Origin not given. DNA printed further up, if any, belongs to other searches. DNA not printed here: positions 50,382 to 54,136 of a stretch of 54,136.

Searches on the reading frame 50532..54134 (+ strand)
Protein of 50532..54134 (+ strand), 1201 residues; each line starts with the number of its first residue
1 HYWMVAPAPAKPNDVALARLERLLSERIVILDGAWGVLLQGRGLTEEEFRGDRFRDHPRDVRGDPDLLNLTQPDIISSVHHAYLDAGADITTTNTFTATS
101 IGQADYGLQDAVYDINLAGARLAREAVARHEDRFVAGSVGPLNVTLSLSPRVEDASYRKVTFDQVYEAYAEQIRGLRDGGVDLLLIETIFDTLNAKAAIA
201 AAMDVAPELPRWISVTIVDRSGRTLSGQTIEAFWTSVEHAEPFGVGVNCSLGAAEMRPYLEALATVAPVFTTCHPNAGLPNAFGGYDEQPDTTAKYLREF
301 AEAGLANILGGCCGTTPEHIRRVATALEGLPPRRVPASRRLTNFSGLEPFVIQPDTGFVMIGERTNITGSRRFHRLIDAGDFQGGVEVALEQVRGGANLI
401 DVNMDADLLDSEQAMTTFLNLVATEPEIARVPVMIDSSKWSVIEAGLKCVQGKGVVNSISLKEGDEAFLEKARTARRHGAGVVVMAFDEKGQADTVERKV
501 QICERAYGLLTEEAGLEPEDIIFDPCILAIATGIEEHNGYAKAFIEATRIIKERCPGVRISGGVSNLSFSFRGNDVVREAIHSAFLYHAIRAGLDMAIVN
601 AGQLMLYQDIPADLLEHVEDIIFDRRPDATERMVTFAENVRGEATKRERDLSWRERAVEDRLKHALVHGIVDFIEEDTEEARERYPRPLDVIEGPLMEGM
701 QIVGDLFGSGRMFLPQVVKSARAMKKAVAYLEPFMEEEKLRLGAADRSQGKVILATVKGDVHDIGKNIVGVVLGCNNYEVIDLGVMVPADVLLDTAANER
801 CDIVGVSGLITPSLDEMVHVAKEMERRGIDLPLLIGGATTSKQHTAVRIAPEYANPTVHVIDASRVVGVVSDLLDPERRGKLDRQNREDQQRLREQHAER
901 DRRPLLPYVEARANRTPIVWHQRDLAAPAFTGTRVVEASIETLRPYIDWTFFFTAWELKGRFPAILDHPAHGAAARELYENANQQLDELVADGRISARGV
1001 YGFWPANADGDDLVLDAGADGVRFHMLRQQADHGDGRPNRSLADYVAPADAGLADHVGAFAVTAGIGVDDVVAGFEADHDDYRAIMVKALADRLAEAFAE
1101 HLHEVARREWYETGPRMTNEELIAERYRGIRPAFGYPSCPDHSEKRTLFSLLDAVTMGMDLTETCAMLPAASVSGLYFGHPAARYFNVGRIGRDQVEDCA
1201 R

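Call 23: search_protein_families(library=pfam, proteins=[window:50532-54134:+], max_evalue=0.00001)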
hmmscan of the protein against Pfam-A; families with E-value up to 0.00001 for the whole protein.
window:50532-54134:+ (1201 aa): 5 families
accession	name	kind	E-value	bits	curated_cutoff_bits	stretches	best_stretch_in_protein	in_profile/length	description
PF02965.22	Met_synt_B12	-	2.3e-108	362.2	25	1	940-1200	2-269/273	Vitamin B12 dependent methionine synthase, activation domain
PF02574.22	S-methyl_trans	-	4.5e-93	312.6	22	1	29-327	1-283/283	Homocysteine S-methyltransferase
PF00809.28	Pterin_bind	-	5.2e-57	193.7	25.5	1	362-600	1-244/244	Pterin binding enzyme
PF02607.22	B12-binding_2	-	4.4e-26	91.3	23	1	658-732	1-74/74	B12 binding domain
PF02310.24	B12-binding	-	2.2e-18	66.7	32.1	1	750-842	1-93/121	B12 binding domain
